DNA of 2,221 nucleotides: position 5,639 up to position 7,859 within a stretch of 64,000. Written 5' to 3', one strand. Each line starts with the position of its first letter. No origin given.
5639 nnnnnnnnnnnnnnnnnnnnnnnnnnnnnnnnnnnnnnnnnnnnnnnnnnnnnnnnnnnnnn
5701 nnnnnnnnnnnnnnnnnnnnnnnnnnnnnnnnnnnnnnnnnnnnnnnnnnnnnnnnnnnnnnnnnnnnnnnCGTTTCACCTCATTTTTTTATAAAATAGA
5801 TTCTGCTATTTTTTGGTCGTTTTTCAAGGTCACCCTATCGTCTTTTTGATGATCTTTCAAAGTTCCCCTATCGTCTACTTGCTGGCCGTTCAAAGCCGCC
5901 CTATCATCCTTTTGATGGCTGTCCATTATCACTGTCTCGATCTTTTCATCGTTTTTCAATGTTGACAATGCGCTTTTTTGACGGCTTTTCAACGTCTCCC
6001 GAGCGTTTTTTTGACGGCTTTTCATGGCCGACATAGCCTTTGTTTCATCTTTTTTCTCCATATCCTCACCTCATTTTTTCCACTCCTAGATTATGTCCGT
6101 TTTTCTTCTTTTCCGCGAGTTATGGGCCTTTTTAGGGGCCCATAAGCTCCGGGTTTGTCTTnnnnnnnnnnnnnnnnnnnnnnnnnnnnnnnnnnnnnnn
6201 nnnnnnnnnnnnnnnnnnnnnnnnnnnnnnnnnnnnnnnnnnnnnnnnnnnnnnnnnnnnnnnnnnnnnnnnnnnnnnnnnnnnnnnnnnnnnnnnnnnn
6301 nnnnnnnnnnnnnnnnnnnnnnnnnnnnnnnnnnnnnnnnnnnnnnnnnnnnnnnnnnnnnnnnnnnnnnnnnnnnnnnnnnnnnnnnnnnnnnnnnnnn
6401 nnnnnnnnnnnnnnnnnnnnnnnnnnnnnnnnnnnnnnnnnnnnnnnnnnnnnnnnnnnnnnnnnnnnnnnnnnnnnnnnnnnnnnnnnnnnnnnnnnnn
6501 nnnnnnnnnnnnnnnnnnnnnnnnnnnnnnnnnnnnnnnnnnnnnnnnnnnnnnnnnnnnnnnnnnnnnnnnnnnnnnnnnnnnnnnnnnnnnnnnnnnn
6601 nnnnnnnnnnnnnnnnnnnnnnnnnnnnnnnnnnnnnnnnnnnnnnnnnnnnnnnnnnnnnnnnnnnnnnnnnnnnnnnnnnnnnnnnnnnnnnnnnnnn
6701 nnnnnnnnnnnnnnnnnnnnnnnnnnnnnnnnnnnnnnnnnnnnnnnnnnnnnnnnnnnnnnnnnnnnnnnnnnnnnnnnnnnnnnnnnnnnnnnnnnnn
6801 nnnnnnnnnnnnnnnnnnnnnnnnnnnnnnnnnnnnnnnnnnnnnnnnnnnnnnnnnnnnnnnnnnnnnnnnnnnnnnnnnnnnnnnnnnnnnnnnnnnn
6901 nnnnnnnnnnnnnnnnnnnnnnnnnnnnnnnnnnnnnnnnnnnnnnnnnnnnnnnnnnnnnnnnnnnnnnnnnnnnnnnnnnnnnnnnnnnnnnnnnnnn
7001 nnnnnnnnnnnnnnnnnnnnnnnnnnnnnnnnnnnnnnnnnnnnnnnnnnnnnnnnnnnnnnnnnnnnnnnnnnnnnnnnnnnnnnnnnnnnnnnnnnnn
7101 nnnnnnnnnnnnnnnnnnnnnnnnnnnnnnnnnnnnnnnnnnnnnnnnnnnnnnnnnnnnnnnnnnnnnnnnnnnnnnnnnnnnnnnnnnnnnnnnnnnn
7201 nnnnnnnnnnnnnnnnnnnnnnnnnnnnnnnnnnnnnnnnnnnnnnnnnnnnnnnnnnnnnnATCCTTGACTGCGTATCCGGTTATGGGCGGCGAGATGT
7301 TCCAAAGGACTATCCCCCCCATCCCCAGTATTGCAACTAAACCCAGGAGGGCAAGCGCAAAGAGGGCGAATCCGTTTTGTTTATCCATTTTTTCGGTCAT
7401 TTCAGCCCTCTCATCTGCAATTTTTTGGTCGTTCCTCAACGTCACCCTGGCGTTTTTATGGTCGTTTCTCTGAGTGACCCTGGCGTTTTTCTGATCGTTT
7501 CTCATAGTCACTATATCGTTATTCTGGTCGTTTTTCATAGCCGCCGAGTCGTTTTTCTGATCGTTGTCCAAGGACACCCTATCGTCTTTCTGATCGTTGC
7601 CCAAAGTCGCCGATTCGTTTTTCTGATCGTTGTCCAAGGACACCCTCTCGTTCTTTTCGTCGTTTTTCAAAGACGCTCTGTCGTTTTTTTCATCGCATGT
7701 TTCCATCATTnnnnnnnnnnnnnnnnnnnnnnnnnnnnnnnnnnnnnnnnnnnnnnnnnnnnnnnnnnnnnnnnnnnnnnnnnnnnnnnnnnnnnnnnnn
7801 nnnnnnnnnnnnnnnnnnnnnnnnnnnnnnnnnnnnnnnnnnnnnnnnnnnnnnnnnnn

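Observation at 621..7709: Hydrophilic 11-residue (33-bp) tandem repeat found both as free mini-ORFs and as the cytoplasmic head of a membrane protein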

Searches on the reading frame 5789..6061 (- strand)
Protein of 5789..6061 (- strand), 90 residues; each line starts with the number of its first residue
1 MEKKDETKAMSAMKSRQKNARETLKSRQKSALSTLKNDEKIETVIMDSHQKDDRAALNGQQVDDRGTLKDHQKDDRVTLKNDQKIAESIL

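Call 5: search_protein_families(library=pfam, proteins=[window:5789-6061:-], max_evalue=0.1)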
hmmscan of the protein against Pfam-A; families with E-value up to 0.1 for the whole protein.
window:5789-6061:- (90 aa): 0 families

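Call 8: search_protein_families(library=ncbifam, proteins=[window:5789-6061:-], max_evalue=0.1)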
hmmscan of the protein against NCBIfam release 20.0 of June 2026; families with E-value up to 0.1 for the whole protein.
window:5789-6061:- (90 aa): 0 families

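Call 14: find_encoding_contigs(protein=P0011, flank=5000)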
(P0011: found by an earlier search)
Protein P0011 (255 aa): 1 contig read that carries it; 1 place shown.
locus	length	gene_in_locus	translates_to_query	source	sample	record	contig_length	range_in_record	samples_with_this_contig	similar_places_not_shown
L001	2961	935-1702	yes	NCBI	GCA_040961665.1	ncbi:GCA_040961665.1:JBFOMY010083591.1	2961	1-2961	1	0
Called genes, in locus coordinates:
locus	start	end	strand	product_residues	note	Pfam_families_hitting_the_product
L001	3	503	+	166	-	?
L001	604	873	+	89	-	-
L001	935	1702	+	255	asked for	-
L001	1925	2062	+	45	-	-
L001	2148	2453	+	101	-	-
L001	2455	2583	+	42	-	-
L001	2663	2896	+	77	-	-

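Call 30: find_homologous_proteins(query=A3, max_evalue=0.01)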
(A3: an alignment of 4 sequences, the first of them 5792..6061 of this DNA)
Query A3 (4 sequences): 873 candidates shared short words with the query, none scored E <= 0.01.

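Call 46: predict_structure(alignment_id=A5)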
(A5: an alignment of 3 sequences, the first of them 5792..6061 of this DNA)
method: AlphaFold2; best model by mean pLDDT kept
length: 90 residues; sequences in the alignment: 3
mean_pLDDT: 90.3   pTM: 0.45
mean pLDDT of the five models: 90.3, 84.7, 83.9, 83.4, 80.0
residues with pLDDT >= 90: 58; 70-90: 29; 50-70: 3; < 50: 0
segments of 3 or more residues with pLDDT < 50: none
pLDDT, mean of each block of 10 residues (from residue 1): 81 94 94 88 85 91 94 96 90
secondary structure, 60 per line:
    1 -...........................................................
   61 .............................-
elements in order: H2-89
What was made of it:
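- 5789..6061 (-): Free mini-ORF B, 90 aa, 7 units, with GAGGTG at 6067..6072. AlphaFold2 predicts a helix over residues 2-89, pLDDT 90 (call 46).
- On Single alpha-helix (ER/K) domain: B is modelled as a helix over residues 2-89 with pLDDT 90 (call 46).
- Closest known: Single alpha-helix. Same: Both are long, highly charged stretches predicted as one uninterrupted helix (B, call 46).
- Helix-proneness: AlphaFold2 models B as one helix, pLDDT 90 (call 46). B is predicted to be helical (call 46).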

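Call 51: search_solved_structures(query=A3, max_evalue=10)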
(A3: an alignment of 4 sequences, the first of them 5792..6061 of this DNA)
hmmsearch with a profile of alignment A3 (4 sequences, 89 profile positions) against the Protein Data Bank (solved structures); distinct sequences matched with E-value up to 10: 1.
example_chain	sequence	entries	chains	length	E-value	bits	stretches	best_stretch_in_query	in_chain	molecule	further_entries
4r58_A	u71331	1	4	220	3.1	11.3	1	9-81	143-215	Leucine Rich Repeat protein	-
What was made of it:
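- Tried and rejected: A PDB profile search found nothing, with a best E-value of 3.1 (call 51).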

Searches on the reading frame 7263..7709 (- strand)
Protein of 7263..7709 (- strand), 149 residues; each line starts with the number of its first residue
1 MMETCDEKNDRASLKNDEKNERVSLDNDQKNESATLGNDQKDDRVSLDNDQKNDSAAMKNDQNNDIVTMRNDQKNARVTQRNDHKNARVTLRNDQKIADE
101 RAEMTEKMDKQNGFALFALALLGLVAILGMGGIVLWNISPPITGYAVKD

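Call 7: find_homologous_proteins(query=window:7263-7709:-, max_evalue=0.01)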
Query seq(149 aa): 148 candidates shared short words with the query, none scored E <= 0.01.
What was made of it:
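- Tried and rejected: Word-indexed protein searches with the C head (call 7) and with an alignment of A, B, B-L001 and the C head (call 30) returned nothing.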

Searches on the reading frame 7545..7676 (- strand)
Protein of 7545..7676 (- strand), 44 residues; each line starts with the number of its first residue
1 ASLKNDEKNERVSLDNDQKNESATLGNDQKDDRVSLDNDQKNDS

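Call 26: search_protein_representatives(alignment_id=A2)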
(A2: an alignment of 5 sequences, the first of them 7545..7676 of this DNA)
Query: 5 sequences, 44 profile positions. Proteins with E-value up to 0.001 (for the whole library): 13; up to 1e-10: 3; up to 1e-30: 0. The best 13 are listed.
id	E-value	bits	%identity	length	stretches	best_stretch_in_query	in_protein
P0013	4.2e-20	87.3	-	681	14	6-40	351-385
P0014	3.7e-14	68.2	-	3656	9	3-43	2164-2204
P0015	5.9e-11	58.0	-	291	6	2-43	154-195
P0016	3.3e-08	49.2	-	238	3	3-43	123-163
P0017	4.0e-07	45.7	-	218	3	3-37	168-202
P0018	1.0e-06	44.4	-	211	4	5-43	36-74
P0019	7.8e-06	41.6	-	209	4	10-42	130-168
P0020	5.6e-05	38.9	-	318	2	1-39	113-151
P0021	6.8e-05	38.6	-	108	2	12-43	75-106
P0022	1.6e-04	37.4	-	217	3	6-44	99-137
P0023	3.1e-04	36.5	-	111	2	12-42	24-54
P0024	3.3e-04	36.4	-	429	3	2-39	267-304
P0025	4.9e-04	35.8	-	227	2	3-38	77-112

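Call 68: search_protein_families(library=pfam, proteins=[P0013, P0015, P0016, P0021, P0020], max_evalue=0.01)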
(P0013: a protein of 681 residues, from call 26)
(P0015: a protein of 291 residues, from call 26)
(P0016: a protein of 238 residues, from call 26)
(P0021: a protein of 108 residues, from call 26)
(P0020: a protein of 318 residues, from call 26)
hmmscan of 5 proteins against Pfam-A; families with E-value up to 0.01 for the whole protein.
P0013 (681 aa): 1 family
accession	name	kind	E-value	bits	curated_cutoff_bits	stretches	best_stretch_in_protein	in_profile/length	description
PF16552.11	OAM_alpha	-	0.005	17.2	29.7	0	567-592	27-52/115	D-ornithine 4,5-aminomutase alpha-subunit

P0015 (291 aa): 0 families

P0016 (238 aa): 0 families

P0021 (108 aa): 0 families

P0020 (318 aa): 0 families
